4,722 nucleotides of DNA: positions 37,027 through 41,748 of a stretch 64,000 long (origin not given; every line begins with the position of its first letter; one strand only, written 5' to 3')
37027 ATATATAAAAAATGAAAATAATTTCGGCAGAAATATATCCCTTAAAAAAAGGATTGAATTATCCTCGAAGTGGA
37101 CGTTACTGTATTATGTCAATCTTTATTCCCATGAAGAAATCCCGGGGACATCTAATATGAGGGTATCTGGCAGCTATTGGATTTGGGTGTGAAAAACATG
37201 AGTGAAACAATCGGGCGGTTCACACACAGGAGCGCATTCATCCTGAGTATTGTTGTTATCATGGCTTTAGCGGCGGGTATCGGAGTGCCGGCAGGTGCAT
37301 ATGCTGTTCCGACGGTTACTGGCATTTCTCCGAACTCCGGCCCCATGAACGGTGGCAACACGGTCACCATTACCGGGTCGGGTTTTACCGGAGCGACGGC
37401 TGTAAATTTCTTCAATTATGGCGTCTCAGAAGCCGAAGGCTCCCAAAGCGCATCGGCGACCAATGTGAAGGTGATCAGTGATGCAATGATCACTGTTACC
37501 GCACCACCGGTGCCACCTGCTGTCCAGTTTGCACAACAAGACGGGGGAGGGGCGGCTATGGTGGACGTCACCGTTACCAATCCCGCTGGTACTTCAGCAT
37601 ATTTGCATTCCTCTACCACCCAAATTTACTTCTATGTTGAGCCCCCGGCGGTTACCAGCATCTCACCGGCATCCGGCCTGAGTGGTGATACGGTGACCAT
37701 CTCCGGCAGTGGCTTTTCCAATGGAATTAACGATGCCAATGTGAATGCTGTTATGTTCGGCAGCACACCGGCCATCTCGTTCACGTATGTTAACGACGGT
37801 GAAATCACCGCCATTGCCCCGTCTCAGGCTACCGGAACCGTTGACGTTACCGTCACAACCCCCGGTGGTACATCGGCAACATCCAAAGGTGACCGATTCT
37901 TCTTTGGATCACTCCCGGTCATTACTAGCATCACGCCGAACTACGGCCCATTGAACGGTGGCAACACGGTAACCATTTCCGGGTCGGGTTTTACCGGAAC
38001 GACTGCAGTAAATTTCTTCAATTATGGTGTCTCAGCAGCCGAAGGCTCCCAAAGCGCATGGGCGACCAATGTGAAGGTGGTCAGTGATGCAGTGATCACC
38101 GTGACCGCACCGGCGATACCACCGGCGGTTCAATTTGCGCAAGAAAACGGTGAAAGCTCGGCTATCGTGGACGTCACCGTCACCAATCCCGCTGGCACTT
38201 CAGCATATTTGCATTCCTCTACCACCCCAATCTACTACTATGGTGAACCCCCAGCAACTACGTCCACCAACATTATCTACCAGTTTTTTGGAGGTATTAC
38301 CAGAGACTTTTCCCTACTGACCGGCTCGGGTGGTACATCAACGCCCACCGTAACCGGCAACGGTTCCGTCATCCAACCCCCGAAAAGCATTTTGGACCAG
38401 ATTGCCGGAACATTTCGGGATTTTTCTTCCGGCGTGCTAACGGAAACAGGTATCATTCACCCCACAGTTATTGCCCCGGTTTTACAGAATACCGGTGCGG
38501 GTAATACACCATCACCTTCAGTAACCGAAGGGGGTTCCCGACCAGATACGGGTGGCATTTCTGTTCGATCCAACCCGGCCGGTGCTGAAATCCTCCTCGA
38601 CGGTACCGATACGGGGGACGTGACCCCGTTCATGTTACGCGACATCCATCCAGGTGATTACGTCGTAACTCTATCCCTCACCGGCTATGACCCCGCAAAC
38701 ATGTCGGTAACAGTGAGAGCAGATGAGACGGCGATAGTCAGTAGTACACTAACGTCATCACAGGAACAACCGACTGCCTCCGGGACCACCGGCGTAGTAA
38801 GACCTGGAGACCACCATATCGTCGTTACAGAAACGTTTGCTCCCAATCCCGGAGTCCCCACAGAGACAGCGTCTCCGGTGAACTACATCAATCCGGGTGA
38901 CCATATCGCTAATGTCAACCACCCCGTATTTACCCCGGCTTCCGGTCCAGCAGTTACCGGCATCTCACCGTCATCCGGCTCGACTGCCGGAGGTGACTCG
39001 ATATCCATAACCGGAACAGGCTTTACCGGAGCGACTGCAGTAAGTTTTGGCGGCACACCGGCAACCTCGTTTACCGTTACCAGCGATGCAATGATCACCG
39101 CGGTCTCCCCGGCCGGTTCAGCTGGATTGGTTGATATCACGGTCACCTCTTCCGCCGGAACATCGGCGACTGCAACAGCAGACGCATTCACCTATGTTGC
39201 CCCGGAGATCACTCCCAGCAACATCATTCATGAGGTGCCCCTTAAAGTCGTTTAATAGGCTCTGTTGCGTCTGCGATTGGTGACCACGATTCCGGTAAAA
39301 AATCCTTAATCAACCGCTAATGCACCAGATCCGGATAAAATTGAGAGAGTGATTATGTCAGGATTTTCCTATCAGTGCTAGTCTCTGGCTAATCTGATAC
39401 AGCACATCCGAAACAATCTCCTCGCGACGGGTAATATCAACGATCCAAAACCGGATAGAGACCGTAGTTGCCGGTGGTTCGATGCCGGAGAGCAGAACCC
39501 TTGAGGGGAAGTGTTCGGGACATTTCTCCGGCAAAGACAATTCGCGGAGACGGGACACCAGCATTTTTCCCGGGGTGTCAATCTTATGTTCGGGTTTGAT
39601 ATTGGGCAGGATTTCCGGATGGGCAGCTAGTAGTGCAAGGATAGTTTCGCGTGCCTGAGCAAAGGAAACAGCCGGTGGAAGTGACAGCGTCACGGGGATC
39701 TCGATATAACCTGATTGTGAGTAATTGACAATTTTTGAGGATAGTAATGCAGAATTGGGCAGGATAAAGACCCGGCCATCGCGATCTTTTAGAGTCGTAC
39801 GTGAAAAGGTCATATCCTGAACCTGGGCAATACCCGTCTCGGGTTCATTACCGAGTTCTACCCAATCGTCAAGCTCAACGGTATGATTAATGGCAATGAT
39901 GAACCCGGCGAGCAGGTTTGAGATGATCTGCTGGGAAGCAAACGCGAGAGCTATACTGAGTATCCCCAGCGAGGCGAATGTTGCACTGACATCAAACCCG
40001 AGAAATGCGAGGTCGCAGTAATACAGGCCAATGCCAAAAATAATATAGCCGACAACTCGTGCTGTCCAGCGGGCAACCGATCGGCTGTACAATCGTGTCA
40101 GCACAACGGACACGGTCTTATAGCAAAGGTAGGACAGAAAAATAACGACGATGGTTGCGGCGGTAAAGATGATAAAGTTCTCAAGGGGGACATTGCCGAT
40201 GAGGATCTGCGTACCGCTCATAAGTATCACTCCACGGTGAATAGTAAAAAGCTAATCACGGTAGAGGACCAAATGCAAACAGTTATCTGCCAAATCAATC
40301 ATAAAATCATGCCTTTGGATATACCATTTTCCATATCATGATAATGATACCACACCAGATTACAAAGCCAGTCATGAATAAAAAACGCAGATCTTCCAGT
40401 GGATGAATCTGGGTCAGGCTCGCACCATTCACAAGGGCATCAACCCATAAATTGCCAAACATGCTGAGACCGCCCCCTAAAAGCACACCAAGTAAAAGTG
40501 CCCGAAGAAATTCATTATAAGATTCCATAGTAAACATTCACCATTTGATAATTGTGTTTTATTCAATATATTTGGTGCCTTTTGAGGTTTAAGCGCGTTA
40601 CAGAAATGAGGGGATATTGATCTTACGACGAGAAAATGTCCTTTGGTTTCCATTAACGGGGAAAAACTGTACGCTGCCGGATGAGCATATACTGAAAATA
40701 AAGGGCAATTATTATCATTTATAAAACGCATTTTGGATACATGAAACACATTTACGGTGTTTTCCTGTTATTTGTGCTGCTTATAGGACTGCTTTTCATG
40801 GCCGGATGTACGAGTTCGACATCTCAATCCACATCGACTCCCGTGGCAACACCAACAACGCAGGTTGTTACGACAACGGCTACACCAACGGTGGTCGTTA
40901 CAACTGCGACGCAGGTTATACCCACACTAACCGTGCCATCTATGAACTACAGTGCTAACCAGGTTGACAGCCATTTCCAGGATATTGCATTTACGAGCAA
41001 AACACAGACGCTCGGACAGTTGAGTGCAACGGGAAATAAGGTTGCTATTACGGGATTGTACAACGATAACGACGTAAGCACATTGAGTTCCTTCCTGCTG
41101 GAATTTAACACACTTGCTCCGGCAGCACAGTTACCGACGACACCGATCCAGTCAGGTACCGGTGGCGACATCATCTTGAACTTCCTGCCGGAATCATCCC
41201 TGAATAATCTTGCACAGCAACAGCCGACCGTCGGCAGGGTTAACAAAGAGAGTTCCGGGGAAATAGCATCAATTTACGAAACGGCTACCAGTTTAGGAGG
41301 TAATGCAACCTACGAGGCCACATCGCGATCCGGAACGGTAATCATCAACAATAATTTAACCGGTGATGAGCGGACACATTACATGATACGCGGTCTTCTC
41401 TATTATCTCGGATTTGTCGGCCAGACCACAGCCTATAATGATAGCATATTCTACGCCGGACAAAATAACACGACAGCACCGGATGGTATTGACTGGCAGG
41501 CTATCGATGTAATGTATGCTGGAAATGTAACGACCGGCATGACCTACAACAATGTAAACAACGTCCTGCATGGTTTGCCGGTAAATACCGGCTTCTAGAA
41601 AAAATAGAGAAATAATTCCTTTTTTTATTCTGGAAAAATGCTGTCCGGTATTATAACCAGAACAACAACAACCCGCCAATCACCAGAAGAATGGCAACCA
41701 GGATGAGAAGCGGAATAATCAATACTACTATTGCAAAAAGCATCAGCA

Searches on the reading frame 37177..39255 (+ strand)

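Call 60: search_protein_families(library=pfam, proteins=[window:37177-39255:+], max_evalue=0.00001)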
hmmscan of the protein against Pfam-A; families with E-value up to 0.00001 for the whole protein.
window:37177-39255:+ (692 aa): 2 families
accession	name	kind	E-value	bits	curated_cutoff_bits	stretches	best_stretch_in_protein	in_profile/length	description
PF01833.30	TIG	-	6e-42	142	20.9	4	591-673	1-84/84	IPT/TIG domain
PF08308.17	PEGA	-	6.7e-16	58.4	20.8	1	459-528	2-70/71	PEGA domain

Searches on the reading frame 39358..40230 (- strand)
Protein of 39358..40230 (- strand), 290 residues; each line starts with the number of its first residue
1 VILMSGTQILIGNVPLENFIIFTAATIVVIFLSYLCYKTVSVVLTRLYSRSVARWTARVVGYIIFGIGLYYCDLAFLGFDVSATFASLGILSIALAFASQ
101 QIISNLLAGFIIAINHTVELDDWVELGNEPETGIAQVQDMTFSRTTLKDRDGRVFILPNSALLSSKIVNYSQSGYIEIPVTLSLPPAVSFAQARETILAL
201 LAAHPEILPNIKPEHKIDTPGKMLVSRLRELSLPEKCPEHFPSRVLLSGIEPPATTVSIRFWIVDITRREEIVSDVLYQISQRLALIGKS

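Call 61: search_protein_families(library=pfam, proteins=[window:39358-40230:-], max_evalue=0.00001)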
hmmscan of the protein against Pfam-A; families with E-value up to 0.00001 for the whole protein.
window:39358-40230:- (290 aa): 1 family
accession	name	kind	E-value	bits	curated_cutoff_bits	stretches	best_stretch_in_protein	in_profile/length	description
PF00924.24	MS_channel_2nd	-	1.2e-15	57.8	20.2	1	102-171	2-67/68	Mechanosensitive ion channel, beta-domain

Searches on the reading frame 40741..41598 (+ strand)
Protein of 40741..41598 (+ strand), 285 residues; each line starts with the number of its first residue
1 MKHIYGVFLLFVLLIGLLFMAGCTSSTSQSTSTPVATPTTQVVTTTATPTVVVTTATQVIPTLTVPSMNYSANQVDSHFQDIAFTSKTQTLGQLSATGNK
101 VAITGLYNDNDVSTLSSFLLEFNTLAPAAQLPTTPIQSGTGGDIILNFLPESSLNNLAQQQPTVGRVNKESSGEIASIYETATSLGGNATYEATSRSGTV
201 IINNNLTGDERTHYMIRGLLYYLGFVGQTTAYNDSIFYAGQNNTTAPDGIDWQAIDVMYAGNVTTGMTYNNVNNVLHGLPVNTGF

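Call 61: search_protein_families(library=pfam, proteins=[window:40741-41598:+], max_evalue=0.00001)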
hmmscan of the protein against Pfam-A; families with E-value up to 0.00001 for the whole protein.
window:40741-41598:+ (285 aa): 1 family
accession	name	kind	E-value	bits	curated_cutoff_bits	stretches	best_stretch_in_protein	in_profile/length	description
PF11150.13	DUF2927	-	2.6e-09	37.9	26.2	1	100-277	33-205/206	Protein of unknown function (DUF2927)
